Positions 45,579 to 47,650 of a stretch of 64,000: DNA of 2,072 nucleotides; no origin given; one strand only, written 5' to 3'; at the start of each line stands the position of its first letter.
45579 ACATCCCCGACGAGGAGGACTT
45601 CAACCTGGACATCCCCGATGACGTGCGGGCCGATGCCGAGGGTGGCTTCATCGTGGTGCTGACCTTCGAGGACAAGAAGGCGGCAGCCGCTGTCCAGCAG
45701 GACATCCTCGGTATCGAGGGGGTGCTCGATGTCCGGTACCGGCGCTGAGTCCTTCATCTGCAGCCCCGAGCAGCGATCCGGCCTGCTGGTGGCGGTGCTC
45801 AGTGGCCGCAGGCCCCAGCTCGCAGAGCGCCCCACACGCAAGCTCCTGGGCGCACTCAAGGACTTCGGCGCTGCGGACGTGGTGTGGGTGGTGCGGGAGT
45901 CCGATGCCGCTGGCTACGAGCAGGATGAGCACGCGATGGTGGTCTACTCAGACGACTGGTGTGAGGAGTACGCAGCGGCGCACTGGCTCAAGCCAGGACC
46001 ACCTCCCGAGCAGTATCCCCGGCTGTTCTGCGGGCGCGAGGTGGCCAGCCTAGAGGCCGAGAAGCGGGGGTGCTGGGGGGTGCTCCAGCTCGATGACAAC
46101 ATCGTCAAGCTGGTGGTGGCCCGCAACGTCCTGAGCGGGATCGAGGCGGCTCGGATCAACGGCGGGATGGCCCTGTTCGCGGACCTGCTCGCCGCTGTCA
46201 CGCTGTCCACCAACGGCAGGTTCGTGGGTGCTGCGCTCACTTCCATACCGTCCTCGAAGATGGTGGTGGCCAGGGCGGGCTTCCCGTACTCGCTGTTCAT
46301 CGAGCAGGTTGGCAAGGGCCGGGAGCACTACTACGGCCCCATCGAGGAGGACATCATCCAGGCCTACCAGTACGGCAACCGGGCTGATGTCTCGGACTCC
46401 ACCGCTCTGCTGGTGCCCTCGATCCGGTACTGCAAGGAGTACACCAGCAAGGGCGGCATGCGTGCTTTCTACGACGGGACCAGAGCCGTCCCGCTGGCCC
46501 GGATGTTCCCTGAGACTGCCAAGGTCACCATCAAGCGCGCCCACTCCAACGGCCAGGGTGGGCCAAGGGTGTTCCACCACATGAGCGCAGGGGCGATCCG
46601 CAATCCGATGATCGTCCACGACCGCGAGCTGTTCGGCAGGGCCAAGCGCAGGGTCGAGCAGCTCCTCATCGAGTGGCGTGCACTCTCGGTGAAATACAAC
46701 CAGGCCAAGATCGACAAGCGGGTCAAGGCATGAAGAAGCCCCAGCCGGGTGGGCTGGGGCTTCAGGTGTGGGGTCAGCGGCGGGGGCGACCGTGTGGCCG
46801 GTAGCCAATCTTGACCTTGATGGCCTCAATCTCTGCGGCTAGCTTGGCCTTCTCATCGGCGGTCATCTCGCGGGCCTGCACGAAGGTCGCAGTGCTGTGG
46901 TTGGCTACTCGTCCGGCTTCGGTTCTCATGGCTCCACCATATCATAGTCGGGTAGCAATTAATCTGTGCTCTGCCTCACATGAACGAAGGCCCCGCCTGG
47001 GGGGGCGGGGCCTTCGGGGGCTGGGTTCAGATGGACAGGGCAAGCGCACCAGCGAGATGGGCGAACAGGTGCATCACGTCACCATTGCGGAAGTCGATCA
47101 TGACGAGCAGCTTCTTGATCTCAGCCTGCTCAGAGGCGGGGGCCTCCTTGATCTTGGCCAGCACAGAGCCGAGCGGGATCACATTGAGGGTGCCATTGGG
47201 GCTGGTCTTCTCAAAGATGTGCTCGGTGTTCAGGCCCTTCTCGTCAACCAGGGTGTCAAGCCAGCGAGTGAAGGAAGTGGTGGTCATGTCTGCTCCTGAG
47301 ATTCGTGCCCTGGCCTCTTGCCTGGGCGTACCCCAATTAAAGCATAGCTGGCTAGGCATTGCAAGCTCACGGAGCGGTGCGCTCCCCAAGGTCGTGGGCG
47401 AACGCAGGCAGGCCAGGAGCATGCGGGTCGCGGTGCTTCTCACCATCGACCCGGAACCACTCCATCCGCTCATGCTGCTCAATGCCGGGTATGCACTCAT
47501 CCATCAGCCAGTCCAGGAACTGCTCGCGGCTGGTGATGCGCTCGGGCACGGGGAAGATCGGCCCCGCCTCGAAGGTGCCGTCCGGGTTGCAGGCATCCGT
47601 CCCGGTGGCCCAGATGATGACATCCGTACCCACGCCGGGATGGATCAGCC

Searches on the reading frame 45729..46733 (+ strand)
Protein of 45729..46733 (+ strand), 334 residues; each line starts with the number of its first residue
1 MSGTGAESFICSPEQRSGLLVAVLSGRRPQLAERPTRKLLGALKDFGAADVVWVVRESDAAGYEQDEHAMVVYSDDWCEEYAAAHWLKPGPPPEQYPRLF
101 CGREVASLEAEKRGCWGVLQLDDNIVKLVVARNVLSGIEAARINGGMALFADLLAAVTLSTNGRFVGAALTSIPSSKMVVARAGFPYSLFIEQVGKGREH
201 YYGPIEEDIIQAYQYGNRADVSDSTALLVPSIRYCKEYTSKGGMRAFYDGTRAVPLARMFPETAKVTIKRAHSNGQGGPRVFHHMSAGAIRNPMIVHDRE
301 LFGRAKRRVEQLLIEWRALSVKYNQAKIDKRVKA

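Call 35: search_protein_families(library=pfam, proteins=[window:45729-46733:+], max_evalue=0.01)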
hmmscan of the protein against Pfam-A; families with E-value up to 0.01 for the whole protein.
window:45729-46733:+ (334 aa): 1 family
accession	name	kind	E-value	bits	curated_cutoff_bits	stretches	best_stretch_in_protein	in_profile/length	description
PF20691.3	TAGT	-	3.6e-07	30.7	27.5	1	21-218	3-183/205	TET-Associated Glycosyltransferase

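Call 45: search_protein_families(library=phrogs, proteins=[window:45729-46733:+], max_evalue=0.001)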
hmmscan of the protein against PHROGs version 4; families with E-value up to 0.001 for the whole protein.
window:45729-46733:+ (334 aa): 0 families

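Call 47: search_protein_families(library=ncbifam, proteins=[window:45729-46733:+], max_evalue=0.01)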
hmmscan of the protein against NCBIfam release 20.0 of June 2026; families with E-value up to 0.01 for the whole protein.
window:45729-46733:+ (334 aa): 0 families

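Call 74: find_homologous_proteins(query=window:45729-46733:+)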
Query window:45729-46733:+ (334 aa): 211 proteins with E <= 0.001 among 7069 candidates; the best 120 are listed.
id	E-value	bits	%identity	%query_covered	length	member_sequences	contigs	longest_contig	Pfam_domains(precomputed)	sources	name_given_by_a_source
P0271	8.3e-223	756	100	100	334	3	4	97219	-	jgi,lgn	jgi:hypothetical protein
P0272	3.5e-121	422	60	99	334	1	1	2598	-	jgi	jgi:hypothetical protein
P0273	2.3e-113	397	56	99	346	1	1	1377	-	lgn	-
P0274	3.1e-113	396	56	97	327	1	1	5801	-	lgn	-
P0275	5.1e-113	396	60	92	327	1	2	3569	-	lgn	-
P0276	1.3e-112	394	57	97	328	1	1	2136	-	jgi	jgi:hypothetical protein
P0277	4.1e-112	393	56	97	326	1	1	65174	-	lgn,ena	-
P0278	1.3e-111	391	55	97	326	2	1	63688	-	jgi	jgi:hypothetical protein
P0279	3.6e-111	390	54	98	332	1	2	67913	-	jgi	jgi:hypothetical protein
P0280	1.8e-110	387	56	97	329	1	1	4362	-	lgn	-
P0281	6.2e-110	386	54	97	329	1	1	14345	-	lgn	-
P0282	8.9e-110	385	55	99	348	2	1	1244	-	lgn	-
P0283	1.4e-109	384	56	97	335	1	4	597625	-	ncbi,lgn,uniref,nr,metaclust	ncbi:GREB1-related protein [Mycobacteroides abscessus]|uniref:GREB1-related protein n=1 Tax=Mycobact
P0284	1.4e-109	384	58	93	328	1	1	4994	-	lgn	-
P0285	6.3e-109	382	56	97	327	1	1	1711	-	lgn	-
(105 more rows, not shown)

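Call 75: search_dna_similar(query=window:45729-46733:+, collection=phages, mode=protein, max_rows=25, rows=spread)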
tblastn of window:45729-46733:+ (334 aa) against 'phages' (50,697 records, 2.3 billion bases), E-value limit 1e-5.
Records with a match: 5; places in all: 5; records where one place covers at least 80% of the query: 5.
Best place of each record, by identity: <60% 5.
By first word of the organism name: Microbacterium 3; Gordonia 2.
By host as written in the record: Microbacterium foliorum NRRL B-24224 3; Gordonia terrae 3612 2.
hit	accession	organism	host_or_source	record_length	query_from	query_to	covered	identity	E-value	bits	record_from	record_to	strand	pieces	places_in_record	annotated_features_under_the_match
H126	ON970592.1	Microbacterium phage Gingerbug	Microbacterium foliorum NRRL B-24224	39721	5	331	98%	49.5%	4e-91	303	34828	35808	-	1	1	59: hypothetical protein | 60: ParB-like nuclease domain protein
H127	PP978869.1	Microbacterium phage Lesiram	Microbacterium foliorum NRRL B-24224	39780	5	332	98%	49.1%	9e-90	299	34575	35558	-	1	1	61: hypothetical protein | 62: ParB-like nuclease domain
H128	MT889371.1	Microbacterium phage DelaGarza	Microbacterium foliorum NRRL B-24224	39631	5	331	98%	48.9%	1e-87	293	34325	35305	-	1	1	60: hypothetical protein | 61: ParB-like nuclease domain protein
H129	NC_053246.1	Gordonia phage Lilbeanie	Gordonia terrae 3612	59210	10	332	97%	49.1%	8e-92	305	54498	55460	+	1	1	89: hypothetical protein | 88: ParB-like partition protein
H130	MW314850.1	Gordonia phage Lilbeanie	Gordonia terrae 3612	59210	10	332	97%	49.1%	8e-92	305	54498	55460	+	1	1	89: hypothetical protein | 88: ParB-like nuclease domain protein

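Call 76: get_annotated_region(hit=H126, flank=5000)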
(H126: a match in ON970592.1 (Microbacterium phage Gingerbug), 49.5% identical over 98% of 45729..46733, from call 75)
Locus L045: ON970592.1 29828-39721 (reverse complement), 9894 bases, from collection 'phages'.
description: Microbacterium phage Gingerbug, complete genome.
organism: Microbacterium phage Gingerbug (NCBI taxid 2965194)
taxonomy: Viruses; Duplodnaviria; Heunggongvirae; Uroviricota; Caudoviricetes
host: Microbacterium foliorum NRRL B-24224; source: -; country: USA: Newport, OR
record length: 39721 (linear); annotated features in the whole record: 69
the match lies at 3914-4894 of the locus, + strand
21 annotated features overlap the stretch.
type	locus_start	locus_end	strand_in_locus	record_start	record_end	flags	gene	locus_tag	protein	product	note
CDS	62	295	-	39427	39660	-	69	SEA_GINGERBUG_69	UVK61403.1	hypothetical protein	-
CDS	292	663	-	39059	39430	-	68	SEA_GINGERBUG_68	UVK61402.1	hypothetical protein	-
CDS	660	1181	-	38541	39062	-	67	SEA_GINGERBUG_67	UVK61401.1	hypothetical protein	-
CDS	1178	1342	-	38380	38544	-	66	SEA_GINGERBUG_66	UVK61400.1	hypothetical protein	-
CDS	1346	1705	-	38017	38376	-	65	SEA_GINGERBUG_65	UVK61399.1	hypothetical protein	-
CDS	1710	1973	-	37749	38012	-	64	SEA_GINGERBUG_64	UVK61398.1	hypothetical protein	-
CDS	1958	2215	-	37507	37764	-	63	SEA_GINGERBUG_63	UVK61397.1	hypothetical protein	-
CDS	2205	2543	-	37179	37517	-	62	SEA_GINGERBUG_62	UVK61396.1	hypothetical protein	-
CDS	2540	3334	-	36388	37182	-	61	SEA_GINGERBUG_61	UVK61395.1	hypothetical protein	-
CDS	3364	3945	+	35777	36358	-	60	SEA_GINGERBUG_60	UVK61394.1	ParB-like nuclease domain protein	-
CDS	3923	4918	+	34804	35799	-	59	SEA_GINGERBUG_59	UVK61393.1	hypothetical protein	-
CDS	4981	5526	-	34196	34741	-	58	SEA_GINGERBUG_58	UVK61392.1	hypothetical protein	-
CDS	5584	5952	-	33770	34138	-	57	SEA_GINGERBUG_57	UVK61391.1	HNH endonuclease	-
CDS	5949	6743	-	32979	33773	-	56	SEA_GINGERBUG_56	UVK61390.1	DNA polymerase III sliding clamp beta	-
CDS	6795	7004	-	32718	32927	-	55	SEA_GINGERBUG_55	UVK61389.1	hypothetical protein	-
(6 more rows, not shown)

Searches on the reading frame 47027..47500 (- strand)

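Call 35: search_protein_families(library=pfam, proteins=[window:47027-47500:-], max_evalue=0.01)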
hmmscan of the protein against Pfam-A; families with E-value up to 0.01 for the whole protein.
window:47027-47500:- (157 aa): 0 families

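Call 66: search_protein_families(library=phrogs, proteins=[window:47027-47500:-], max_evalue=0.001)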
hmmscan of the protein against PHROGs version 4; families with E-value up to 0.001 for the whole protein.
window:47027-47500:- (157 aa): 1 family
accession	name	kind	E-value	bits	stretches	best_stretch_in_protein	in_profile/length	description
phrog_6004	-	unknown function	3.8e-24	85.9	1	75-155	2-85/88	-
